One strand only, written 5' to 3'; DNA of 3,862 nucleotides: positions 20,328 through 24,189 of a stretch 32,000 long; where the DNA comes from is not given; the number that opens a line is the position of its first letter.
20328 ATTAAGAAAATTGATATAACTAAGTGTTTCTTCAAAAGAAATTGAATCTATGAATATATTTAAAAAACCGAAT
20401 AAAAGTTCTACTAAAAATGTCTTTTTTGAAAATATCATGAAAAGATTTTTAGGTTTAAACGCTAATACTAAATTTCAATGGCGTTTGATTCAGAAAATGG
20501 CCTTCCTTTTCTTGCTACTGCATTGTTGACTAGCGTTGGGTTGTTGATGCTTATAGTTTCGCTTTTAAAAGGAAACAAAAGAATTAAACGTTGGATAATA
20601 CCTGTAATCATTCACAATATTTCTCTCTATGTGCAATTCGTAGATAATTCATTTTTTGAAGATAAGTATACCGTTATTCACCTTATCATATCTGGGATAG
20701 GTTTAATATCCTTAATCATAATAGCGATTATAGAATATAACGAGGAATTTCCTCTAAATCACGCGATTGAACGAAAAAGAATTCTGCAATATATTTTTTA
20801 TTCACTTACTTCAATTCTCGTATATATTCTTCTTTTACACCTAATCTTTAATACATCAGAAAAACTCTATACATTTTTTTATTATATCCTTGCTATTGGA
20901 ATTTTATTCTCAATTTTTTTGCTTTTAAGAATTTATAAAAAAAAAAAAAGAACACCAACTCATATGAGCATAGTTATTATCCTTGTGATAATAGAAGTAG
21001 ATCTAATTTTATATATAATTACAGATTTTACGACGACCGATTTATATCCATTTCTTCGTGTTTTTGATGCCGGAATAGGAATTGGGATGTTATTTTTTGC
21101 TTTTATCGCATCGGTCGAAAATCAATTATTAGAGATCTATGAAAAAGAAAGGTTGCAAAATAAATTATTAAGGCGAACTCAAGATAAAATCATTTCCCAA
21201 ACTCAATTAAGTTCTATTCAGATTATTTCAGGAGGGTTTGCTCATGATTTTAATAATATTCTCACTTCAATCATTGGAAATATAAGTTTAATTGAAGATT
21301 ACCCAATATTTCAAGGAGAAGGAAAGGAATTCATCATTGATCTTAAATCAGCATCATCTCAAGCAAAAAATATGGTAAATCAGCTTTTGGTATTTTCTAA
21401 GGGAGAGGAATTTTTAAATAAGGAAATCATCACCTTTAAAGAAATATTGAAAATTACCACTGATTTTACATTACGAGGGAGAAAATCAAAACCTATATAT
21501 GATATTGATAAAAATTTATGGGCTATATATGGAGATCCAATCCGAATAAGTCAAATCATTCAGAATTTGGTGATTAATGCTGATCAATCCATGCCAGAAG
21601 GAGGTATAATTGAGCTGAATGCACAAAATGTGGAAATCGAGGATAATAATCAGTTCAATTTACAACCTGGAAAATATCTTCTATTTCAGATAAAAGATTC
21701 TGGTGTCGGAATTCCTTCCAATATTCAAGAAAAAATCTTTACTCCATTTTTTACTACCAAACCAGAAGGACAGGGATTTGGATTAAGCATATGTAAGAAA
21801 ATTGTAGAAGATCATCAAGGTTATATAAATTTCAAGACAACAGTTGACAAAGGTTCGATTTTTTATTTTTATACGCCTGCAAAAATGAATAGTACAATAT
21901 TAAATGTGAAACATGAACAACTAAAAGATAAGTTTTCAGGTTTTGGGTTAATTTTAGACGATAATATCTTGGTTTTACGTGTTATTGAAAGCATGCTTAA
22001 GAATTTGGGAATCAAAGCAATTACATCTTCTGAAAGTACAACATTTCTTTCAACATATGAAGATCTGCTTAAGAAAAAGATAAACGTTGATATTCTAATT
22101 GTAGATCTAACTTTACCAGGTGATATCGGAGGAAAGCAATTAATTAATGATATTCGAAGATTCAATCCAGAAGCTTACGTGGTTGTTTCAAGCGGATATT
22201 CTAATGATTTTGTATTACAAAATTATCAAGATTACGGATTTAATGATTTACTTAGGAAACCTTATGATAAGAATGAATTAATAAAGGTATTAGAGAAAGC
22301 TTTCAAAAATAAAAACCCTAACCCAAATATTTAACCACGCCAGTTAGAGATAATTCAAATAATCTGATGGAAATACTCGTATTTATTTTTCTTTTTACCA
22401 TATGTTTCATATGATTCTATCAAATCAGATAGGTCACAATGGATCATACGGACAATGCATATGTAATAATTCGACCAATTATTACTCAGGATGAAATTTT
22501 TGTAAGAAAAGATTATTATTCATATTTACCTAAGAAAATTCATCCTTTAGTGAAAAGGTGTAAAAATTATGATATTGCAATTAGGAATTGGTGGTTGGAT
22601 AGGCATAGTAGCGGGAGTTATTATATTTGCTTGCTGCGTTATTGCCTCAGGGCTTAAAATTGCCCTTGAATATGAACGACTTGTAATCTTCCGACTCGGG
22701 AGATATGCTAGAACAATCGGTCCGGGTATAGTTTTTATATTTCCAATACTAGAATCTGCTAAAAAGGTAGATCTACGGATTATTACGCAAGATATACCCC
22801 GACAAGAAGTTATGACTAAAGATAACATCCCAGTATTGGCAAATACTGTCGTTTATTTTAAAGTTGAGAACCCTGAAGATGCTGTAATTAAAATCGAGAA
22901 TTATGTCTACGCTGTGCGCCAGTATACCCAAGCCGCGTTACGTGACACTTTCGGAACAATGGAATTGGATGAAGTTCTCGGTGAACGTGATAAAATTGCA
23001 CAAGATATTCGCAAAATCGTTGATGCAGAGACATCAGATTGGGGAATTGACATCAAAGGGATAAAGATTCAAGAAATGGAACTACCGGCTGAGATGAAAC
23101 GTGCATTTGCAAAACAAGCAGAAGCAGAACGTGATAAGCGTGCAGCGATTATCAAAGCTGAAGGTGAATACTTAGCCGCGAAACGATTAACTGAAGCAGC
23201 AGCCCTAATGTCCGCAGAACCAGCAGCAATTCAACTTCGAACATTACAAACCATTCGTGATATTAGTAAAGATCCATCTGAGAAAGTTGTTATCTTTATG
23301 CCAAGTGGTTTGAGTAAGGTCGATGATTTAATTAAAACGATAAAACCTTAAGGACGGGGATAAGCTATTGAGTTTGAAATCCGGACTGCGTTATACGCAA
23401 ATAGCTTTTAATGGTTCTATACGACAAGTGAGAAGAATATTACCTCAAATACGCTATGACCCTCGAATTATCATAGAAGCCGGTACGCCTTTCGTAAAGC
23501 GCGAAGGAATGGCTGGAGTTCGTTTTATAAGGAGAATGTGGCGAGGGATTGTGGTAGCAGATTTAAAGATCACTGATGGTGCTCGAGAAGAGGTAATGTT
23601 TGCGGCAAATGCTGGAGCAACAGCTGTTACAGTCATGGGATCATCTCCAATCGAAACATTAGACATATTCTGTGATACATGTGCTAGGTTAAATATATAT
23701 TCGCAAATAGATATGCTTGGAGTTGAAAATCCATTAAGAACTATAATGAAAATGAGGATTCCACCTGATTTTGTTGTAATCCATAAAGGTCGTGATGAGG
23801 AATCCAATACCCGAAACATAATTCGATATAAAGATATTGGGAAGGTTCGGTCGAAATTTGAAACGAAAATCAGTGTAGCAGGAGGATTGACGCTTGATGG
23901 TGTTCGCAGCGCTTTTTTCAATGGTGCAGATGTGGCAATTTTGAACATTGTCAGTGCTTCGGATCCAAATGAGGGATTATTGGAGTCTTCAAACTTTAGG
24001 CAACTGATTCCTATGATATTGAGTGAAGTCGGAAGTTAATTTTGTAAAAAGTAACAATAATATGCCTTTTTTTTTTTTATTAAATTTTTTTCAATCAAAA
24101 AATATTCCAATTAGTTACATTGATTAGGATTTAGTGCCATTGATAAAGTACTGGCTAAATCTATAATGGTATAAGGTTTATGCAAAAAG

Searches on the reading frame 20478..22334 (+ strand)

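Call 83: search_protein_families(library=pfam, proteins=[window:20478-22334:+], max_evalue=0.001)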
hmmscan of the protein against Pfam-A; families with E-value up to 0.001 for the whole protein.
window:20478-22334:+ (618 aa): 3 families
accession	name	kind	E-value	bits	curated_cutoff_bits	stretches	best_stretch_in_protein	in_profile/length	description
PF02518.31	HATPase_c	-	9.2e-23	81.2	26.4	1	352-468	1-109/111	Histidine kinase-, DNA gyrase B-, and HSP90-like ATPase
PF00072.30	Response_reg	-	3.1e-14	53.5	30.2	1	491-605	2-110/111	Response regulator receiver domain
PF00512.31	HisKA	-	4e-07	30.4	26.9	1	255-311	10-65/66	His Kinase A (phospho-acceptor) domain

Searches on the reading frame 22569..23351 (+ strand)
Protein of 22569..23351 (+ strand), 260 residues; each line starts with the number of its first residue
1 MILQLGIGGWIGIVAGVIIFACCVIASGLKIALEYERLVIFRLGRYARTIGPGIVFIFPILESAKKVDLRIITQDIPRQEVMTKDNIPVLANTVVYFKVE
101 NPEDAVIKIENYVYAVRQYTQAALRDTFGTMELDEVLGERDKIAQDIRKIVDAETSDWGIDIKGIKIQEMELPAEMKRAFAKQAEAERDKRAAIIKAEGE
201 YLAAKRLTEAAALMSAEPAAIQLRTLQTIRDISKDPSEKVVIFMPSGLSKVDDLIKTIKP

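Call 83: search_protein_families(library=pfam, proteins=[window:22569-23351:+], max_evalue=0.001)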
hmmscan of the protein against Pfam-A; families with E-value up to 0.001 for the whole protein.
window:22569-23351:+ (260 aa): 2 families
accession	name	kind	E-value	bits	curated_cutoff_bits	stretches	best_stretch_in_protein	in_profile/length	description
PF01145.31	Band_7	-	8.5e-40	137.1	23.6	1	32-200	3-175/176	SPFH domain / Band 7 family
PF13421.11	Band_7_1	-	0.00027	21.1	24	1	116-185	137-208/211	SPFH domain-Band 7 family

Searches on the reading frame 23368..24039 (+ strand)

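Call 83: search_protein_families(library=pfam, proteins=[window:23368-24039:+], max_evalue=0.001)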
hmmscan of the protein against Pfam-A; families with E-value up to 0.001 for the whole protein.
window:23368-24039:+ (223 aa): 1 family
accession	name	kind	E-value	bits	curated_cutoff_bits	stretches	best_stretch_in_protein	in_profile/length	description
PF00215.30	OMPdecase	-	6.5e-13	49.5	27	1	34-200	27-214/221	Orotidine 5'-phosphate decarboxylase / HUMPS family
